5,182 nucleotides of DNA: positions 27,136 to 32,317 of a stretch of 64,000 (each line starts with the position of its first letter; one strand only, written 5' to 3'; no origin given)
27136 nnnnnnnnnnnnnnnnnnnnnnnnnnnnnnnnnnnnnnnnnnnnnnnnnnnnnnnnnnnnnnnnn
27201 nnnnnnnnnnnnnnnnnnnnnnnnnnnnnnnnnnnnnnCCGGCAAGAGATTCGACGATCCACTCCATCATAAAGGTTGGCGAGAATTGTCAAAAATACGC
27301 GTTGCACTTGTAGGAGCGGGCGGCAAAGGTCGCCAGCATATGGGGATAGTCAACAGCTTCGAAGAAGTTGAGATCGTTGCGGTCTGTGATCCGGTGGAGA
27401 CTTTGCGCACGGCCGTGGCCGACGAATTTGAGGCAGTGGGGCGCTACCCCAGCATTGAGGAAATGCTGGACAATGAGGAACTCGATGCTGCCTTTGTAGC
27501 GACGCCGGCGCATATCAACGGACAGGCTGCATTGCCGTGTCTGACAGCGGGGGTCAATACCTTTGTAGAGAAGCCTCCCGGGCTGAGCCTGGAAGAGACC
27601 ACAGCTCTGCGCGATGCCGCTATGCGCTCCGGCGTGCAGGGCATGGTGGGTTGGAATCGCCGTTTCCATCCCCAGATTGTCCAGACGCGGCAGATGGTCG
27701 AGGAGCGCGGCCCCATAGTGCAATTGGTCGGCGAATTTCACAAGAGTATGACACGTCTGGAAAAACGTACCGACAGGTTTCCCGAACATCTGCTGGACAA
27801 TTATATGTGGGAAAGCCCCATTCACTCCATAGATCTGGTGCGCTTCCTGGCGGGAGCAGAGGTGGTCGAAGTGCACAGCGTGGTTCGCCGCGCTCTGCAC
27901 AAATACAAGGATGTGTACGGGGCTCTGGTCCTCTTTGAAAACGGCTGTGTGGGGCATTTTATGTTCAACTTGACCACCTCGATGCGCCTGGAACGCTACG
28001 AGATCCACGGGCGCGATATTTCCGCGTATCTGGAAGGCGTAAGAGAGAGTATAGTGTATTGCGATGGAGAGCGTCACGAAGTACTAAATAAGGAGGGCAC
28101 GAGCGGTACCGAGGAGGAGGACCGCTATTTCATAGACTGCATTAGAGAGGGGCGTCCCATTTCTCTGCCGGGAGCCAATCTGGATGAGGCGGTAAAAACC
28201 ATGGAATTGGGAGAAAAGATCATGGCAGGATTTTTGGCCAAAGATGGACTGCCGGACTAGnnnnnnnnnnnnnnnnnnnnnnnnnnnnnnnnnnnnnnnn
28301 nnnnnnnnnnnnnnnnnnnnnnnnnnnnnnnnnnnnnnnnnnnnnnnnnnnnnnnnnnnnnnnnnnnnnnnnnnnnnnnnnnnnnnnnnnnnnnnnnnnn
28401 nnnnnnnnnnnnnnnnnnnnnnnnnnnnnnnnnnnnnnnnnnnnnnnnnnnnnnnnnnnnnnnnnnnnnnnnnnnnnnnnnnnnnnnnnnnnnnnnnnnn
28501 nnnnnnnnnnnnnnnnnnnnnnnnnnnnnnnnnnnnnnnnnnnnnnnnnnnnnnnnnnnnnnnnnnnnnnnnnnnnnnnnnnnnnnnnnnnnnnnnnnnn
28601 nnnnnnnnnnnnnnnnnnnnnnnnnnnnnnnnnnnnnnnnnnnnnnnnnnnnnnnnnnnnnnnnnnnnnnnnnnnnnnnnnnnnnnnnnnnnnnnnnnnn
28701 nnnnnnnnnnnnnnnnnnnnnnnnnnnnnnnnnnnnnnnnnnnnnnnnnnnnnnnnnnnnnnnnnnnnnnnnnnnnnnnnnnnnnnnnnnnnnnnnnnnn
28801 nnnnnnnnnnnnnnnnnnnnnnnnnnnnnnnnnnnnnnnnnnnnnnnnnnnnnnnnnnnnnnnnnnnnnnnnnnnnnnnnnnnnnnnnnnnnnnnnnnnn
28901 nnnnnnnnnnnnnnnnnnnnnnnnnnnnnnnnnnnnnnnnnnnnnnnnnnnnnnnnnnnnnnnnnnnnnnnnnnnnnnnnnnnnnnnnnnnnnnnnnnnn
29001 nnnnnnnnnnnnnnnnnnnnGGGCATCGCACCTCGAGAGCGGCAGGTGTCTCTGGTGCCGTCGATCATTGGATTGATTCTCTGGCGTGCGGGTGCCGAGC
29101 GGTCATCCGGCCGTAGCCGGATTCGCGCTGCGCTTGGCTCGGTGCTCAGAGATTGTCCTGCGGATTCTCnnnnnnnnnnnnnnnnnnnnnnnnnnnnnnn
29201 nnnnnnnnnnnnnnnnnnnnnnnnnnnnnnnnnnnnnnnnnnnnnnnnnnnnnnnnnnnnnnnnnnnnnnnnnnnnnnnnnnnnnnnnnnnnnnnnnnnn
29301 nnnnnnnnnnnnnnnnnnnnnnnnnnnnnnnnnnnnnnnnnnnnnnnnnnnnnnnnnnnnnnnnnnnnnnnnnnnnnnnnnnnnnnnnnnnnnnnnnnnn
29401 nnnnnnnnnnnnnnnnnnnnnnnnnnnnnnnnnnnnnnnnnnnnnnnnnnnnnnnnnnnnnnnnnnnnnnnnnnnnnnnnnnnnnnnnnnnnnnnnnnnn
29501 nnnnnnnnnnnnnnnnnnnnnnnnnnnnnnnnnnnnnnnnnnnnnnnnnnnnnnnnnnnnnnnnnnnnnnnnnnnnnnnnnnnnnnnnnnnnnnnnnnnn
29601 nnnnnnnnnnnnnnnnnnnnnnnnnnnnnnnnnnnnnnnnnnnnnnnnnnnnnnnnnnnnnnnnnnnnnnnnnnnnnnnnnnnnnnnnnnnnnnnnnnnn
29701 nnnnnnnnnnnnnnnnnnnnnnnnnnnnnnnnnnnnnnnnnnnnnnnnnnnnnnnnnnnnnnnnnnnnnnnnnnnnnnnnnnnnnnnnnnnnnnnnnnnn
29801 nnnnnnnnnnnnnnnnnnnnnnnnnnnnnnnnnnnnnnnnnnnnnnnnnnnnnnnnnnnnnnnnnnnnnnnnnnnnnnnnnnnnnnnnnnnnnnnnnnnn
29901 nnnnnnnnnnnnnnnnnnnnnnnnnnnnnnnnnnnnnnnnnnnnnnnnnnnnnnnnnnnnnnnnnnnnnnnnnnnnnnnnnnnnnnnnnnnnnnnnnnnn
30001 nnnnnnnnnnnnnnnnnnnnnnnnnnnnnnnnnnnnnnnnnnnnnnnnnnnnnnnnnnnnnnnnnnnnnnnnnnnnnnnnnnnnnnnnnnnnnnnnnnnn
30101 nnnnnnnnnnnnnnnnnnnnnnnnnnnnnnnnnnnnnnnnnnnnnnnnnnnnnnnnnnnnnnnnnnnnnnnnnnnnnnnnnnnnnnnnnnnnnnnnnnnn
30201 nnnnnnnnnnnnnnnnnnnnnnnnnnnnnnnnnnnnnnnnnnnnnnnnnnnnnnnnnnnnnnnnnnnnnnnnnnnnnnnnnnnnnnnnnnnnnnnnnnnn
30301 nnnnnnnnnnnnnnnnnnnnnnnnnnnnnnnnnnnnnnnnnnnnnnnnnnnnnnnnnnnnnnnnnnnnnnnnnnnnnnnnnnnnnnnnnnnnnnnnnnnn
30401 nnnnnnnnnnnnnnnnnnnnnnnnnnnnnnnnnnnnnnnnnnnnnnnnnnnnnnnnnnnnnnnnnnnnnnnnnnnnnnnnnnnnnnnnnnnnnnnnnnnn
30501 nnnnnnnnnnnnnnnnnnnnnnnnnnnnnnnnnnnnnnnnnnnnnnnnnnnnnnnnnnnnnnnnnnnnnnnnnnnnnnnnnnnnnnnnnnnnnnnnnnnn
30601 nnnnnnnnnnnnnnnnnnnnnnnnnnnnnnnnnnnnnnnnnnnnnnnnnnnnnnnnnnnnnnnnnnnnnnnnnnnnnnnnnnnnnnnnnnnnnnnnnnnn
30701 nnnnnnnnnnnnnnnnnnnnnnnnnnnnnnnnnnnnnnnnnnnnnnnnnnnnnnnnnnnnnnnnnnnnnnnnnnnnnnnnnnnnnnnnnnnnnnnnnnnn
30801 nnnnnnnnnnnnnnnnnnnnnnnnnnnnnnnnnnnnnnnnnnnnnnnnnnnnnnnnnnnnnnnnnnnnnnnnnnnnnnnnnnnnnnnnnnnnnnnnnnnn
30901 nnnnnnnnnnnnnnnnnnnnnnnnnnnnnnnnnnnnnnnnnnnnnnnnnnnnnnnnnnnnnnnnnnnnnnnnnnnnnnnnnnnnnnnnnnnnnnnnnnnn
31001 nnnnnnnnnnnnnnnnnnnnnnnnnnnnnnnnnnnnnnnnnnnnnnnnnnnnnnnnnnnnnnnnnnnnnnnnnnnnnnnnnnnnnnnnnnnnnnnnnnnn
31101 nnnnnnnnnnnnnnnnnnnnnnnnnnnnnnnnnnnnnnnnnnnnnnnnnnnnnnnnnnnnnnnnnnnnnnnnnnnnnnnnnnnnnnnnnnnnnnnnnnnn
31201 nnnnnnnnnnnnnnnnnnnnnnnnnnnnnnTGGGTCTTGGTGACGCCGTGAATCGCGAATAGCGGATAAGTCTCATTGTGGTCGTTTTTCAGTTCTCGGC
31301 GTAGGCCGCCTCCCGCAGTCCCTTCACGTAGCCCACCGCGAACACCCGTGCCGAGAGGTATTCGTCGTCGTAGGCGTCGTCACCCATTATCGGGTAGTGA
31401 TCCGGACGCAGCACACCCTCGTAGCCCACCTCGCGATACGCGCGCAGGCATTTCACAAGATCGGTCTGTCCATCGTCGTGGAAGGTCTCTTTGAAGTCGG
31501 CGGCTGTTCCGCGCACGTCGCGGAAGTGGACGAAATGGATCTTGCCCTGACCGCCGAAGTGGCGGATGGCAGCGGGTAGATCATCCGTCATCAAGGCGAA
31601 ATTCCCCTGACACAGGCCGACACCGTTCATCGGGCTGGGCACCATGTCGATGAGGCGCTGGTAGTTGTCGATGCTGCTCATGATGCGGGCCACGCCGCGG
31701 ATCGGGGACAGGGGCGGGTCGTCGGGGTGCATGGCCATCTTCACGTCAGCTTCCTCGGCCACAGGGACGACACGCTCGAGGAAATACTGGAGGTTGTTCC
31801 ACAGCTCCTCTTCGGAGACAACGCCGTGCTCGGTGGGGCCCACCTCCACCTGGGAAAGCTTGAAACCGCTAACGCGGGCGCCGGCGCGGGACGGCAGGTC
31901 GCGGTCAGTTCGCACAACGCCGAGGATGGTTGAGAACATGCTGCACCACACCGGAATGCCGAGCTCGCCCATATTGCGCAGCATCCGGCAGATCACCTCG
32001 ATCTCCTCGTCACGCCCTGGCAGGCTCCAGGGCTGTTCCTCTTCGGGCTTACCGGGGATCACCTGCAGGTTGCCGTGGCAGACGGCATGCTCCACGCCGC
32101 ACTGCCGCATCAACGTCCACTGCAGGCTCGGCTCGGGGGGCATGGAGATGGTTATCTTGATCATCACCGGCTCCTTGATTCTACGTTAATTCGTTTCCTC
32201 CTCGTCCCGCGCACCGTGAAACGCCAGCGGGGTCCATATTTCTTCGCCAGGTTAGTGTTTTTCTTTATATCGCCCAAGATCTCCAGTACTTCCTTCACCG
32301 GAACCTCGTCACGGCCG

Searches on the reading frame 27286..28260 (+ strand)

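Call 8: search_protein_families(library=pfam, proteins=[window:27286-28260:+], max_evalue=0.001)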
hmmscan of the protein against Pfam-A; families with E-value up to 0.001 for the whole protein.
window:27286-28260:+ (324 aa): 4 families
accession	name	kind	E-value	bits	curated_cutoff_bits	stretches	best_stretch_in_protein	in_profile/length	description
PF01408.29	GFO_IDH_MocA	-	1.3e-20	74.7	24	1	4-122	1-119/120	Oxidoreductase family, NAD-binding Rossmann fold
PF22725.1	GFO_IDH_MocA_C3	-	4.9e-10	39.9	27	1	135-244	5-120/124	GFO/IDH/MocA C-terminal domain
PF19858.4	OxRdtase_C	-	0.00023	21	26.3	0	169-199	17-47/163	Bacterial oxidoreductases, C-terminal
PF02894.22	GFO_IDH_MocA_C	-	0.00084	19.6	22.9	0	179-261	48-145/218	Oxidoreductase family, C-terminal alpha/beta domain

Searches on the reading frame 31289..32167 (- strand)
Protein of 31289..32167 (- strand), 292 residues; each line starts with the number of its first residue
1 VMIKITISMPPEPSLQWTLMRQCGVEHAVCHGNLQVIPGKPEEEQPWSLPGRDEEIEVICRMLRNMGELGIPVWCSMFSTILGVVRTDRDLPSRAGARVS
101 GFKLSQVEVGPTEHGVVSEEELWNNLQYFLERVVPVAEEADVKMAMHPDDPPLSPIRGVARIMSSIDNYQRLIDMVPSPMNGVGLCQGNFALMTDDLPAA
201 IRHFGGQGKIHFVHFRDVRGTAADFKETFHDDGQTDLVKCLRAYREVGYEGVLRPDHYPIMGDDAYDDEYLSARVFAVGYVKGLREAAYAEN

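Call 3: search_protein_families(library=pfam, proteins=[window:31289-32167:-], max_evalue=0.01)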
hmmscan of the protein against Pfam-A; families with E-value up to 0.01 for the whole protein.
window:31289-32167:- (292 aa): 2 families
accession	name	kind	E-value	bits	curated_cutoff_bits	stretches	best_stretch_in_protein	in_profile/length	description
PF03786.19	UxuA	-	1.3e-67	228.6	23.7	2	116-287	174-349/352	D-mannonate dehydratase (UxuA)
PF01261.30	AP_endonuc_2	-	1.8e-10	41.4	31.1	1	108-253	92-225/249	Xylose isomerase-like TIM barrel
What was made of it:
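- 31289..32167 (-): UxuA-like / xylose-isomerase-like TIM-barrel protein. Pfam UxuA E 1.3e-67 (call 3)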

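Call 42: search_protein_families(library=ncbifam, proteins=[window:31289-32167:-], max_evalue=0.001)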
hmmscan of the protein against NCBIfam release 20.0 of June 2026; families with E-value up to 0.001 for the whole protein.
window:31289-32167:- (292 aa): 3 families
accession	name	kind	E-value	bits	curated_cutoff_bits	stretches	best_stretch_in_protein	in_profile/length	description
NF003027.0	PRK03906.1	subfamily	9.4e-50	169.6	191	1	115-288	201-377/385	mannonate dehydratase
TIGR00695.1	uxuA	equivalog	1.6e-33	116.4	199.55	1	101-284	187-383/394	mannonate dehydratase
TIGR00542.1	hxl6Piso_put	equivalog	3.1e-05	23.4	272.15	1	120-251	125-243/279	L-ribulose-5-phosphate 3-epimerase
